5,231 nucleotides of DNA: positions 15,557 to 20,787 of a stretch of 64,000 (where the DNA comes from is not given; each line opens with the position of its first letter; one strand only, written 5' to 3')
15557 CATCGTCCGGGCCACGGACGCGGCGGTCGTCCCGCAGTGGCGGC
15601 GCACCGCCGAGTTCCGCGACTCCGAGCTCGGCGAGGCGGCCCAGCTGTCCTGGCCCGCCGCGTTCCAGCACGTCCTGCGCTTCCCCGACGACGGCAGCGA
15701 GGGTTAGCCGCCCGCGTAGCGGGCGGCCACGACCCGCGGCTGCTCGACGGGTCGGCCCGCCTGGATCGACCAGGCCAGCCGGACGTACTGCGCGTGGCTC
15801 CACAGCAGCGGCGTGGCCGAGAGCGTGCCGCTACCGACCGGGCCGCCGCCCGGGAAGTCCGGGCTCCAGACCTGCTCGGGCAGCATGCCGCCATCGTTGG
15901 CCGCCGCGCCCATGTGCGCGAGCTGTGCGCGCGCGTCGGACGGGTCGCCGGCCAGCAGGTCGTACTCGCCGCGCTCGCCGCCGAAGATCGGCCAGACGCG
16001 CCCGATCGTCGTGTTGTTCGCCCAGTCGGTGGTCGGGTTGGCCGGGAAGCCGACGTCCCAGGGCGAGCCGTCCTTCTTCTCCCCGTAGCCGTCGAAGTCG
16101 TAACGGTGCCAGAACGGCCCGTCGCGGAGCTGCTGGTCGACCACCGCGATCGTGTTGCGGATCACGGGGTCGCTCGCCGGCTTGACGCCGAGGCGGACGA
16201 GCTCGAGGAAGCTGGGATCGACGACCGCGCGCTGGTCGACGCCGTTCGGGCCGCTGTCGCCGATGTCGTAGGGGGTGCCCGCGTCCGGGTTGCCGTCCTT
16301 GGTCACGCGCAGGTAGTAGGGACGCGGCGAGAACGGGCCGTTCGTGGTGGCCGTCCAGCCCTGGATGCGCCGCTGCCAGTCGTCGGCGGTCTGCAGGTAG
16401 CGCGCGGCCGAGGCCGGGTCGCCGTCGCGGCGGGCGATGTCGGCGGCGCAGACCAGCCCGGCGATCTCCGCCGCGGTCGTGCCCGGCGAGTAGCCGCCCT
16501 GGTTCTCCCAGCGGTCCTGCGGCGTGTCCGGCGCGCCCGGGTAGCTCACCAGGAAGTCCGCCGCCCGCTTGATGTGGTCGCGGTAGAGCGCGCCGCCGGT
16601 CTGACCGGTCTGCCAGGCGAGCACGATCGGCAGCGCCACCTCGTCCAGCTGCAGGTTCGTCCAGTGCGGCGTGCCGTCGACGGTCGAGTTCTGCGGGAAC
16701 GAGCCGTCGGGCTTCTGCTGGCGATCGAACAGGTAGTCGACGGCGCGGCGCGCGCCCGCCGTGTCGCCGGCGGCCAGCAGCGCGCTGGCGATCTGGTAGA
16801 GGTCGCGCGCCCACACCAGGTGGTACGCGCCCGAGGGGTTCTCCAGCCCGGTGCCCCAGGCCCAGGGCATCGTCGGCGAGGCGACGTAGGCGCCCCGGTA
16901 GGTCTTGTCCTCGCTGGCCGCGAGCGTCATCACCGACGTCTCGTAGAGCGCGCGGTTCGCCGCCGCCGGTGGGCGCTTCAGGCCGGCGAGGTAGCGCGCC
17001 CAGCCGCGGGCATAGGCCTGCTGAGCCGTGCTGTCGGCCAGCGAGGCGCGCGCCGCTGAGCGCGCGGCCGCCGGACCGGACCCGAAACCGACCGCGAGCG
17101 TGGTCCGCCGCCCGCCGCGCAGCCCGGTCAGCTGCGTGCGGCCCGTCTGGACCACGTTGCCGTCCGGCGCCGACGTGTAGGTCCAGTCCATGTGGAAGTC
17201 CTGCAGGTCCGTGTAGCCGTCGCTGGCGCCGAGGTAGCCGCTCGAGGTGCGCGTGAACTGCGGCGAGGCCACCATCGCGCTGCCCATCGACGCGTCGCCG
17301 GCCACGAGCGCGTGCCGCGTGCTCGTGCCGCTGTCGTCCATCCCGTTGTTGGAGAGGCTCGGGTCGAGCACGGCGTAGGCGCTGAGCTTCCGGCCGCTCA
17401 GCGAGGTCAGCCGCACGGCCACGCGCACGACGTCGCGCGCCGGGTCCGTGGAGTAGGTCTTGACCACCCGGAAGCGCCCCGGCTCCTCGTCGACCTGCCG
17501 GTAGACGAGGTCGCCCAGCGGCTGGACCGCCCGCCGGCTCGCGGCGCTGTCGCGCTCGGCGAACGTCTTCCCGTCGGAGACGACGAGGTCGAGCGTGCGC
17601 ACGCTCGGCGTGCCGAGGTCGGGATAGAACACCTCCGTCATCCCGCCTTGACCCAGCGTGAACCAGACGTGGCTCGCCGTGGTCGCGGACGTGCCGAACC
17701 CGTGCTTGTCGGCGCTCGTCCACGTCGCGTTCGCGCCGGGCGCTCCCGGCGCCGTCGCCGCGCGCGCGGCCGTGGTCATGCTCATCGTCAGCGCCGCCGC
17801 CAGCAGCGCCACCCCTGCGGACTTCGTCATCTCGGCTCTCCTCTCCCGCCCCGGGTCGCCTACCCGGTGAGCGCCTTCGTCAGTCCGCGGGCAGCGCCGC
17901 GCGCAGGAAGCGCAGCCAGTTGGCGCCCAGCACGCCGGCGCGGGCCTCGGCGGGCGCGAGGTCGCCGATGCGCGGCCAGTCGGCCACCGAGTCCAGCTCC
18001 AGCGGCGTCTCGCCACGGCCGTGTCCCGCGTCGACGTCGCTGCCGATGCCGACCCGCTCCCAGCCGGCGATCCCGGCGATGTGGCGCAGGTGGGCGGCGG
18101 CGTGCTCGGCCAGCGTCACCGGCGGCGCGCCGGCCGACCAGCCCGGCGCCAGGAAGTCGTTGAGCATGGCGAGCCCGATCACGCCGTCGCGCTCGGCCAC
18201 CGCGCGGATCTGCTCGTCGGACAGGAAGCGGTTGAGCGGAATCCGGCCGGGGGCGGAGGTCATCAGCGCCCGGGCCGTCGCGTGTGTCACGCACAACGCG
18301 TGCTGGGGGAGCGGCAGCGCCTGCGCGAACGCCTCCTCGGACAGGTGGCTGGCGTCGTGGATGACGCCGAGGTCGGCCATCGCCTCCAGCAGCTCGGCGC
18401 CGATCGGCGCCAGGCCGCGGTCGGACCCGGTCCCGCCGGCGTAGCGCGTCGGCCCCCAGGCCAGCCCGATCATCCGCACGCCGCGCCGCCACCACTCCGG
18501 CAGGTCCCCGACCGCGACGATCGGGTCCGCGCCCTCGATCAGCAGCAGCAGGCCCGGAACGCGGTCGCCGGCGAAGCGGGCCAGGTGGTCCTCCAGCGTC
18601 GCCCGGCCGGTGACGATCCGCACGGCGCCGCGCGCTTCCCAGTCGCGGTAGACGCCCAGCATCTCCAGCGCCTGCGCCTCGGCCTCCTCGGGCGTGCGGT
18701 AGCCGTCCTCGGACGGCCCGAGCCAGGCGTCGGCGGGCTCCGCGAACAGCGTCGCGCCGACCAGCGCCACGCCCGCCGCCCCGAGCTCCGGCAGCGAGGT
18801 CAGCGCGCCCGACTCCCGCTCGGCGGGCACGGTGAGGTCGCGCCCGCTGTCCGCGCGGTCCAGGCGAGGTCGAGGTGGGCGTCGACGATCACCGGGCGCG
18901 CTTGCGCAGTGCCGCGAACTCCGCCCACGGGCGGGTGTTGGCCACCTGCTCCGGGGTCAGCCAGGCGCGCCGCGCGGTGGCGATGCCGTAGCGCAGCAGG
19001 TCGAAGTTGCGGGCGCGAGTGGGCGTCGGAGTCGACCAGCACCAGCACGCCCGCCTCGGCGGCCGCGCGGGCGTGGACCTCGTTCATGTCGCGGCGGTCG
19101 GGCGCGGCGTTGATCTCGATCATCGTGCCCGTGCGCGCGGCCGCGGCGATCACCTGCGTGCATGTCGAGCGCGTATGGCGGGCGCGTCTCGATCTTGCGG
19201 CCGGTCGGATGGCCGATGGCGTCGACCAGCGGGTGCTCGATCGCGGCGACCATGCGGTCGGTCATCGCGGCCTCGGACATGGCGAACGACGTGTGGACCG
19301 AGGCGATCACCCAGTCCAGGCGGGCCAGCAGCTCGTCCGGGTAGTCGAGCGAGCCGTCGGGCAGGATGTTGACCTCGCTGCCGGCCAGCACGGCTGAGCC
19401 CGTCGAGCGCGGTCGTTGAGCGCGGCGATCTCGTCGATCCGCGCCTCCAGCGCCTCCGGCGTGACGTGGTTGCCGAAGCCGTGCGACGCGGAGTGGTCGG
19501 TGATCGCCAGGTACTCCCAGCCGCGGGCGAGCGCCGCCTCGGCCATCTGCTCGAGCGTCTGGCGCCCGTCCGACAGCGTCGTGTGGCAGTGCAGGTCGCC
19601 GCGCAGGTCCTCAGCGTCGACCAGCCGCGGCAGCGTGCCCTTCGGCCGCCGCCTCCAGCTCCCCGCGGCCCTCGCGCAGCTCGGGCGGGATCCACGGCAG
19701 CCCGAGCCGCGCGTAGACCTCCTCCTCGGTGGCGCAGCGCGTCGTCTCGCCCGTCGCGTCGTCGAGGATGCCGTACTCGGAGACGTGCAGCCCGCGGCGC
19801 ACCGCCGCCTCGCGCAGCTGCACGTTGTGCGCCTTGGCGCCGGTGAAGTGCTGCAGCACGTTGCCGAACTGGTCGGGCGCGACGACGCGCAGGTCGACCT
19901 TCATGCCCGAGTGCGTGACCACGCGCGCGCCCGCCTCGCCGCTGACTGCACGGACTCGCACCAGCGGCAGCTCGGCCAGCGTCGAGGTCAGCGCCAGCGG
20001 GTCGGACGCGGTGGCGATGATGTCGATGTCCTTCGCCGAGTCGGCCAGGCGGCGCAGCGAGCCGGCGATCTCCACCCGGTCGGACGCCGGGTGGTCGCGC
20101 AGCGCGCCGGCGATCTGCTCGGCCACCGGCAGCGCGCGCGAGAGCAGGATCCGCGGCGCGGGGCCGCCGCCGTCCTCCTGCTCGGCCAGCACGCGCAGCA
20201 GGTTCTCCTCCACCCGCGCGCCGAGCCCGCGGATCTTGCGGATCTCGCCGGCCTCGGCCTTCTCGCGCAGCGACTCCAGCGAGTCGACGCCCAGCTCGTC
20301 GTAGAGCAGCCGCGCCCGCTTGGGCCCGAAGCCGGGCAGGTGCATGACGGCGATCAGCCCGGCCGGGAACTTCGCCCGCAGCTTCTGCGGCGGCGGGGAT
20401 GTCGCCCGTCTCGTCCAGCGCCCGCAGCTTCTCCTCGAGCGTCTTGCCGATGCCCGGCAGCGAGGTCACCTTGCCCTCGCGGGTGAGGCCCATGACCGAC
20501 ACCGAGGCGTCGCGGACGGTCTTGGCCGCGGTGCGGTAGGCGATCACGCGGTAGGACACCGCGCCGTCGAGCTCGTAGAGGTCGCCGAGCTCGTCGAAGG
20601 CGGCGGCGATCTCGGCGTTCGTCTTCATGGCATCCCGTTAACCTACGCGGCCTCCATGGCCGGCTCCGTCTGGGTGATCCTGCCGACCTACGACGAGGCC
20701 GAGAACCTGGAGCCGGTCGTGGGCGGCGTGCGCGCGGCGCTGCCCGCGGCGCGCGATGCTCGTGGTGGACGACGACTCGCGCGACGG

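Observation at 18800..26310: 7.5-kb stretch where every gene is frameshifted (polX, GT2, SpoIIM-like, trxA, esterase, dioxygenase, MATE, M19 N-terminus)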

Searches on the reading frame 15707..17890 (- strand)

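Call 38: search_protein_families(library=pfam, proteins=[window:15707-17890:-], max_evalue=0.00001)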
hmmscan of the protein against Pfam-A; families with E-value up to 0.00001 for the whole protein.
window:15707-17890:- (728 aa): 2 families
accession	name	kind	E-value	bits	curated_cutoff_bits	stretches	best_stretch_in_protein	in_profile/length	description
PF09137.17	Glucodextran_N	-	4.8e-78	262.8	24.1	1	47-301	1-262/263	Glucodextranase, domain N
PF00723.27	Glyco_hydro_15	-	1.7e-41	143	22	2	396-707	105-427/427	Glycosyl hydrolases family 15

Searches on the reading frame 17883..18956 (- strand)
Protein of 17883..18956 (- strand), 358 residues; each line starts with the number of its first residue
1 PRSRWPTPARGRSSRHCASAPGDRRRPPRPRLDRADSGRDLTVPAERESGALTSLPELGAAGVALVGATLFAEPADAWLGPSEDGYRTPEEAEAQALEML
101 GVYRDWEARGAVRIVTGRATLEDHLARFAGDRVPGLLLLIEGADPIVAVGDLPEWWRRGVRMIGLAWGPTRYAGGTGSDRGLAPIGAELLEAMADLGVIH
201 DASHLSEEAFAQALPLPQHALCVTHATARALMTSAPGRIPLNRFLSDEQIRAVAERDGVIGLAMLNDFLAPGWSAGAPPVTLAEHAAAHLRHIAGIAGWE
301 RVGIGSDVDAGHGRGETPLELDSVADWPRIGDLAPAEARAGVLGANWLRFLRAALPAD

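Call 10: search_protein_families(library=pfam, proteins=[window:18000-18956:-], max_evalue=0.01)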
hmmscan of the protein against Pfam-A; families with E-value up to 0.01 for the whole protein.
window:18000-18956:- (319 aa): 1 family
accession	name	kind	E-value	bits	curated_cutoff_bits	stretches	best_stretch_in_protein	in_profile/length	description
PF01244.27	Peptidase_M19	-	3.1e-35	122.3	26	1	46-312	30-276/319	Membrane dipeptidase (Peptidase family M19)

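Call 33: search_solved_structures(query=window:17883-18956:-, max_evalue=0.00001, show_alignments=1)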
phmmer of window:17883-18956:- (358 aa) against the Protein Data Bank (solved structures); distinct sequences matched with E-value up to 0.00001: 13.
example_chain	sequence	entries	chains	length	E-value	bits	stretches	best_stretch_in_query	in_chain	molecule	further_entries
3neh_A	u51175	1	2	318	4.6e-12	49.4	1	130-310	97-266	Renal dipeptidase family protein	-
3lu2_A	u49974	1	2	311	5.4e-12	49.2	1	130-310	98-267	Lmo2462 protein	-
3fdg_A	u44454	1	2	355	6.3e-11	45.7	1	89-310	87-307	Dipeptidase AC. Metallo peptidase. MEROPS family M19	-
3ly0_A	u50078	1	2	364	6.9e-11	45.6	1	89-310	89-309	Dipeptidase AC. Metallo peptidase. MEROPS family M19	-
2i5g_A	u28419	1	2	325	3.2e-10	43.3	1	150-314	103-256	amidohydrolase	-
9h0b_B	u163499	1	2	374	3.6e-08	36.6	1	178-351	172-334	Dipeptidase 1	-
5lx0_A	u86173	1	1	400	7.1e-08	35.6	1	128-328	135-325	Dipeptidase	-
5lx4_A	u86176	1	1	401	7.1e-08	35.6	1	128-328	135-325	Dipeptidase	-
5lwz_A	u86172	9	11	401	7.1e-08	35.6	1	128-328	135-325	Dipeptidase | Dipeptidase gliJ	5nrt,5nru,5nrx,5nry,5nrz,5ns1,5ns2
5lx7_A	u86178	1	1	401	7.1e-08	35.6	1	128-328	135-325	Dipeptidase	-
3b40_A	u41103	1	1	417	1.5e-07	34.6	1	123-271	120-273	Probable dipeptidase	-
1itq_A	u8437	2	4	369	3.5e-07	33.4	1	178-334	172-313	RENAL DIPEPTIDASE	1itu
5lx1_A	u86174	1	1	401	8.6e-07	32.1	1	128-328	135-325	Dipeptidase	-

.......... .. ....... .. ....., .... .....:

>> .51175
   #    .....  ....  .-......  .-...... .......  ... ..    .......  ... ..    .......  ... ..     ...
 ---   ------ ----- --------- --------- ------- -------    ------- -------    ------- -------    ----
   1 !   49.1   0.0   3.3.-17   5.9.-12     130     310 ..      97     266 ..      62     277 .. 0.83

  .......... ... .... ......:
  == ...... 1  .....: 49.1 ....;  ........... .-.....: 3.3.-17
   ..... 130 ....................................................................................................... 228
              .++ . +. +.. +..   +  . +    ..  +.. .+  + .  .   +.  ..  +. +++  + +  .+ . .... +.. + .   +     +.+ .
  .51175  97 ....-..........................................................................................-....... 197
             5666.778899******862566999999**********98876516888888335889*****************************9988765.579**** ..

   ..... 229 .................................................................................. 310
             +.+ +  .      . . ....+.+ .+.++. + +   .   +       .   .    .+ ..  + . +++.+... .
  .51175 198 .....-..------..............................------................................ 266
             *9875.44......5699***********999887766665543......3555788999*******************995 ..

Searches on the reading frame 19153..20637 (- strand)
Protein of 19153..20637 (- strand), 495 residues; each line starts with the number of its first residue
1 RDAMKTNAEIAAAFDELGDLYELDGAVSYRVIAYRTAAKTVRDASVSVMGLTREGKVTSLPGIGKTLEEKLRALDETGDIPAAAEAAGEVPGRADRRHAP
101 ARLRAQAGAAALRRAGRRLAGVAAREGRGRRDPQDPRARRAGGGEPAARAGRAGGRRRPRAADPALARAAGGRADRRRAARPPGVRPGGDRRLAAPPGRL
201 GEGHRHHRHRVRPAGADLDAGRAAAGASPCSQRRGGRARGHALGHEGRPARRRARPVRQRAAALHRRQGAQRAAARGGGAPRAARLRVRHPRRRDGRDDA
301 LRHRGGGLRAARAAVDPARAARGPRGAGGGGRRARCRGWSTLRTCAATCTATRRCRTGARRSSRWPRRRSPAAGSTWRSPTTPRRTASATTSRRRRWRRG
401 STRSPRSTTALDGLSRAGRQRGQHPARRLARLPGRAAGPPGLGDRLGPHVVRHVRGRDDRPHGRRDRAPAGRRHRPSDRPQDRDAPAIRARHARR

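Call 10: search_protein_families(library=pfam, proteins=[window:19153-20637:-], max_evalue=0.01)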
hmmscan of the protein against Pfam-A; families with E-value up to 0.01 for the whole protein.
window:19153-20637:- (495 aa): 1 family
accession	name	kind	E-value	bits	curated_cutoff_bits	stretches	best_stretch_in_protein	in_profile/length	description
PF14716.13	HHH_8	-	2.3e-12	47.5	30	1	6-78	2-71/73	Helix-hairpin-helix domain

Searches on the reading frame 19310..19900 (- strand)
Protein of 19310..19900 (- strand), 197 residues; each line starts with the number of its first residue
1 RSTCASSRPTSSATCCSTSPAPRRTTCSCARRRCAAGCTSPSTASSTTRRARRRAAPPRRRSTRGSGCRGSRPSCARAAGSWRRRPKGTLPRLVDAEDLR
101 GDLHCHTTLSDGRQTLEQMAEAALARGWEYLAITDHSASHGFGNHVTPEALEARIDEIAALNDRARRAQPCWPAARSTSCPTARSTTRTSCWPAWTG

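Call 10: search_protein_families(library=pfam, proteins=[window:19310-19900:-], max_evalue=0.01)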
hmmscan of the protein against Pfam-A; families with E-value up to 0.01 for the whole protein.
window:19310-19900:- (197 aa): 1 family
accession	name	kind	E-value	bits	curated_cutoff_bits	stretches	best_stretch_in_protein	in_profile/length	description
PF02811.25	PHP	-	1.1e-07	32.8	26.4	1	102-143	1-44/164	PHP domain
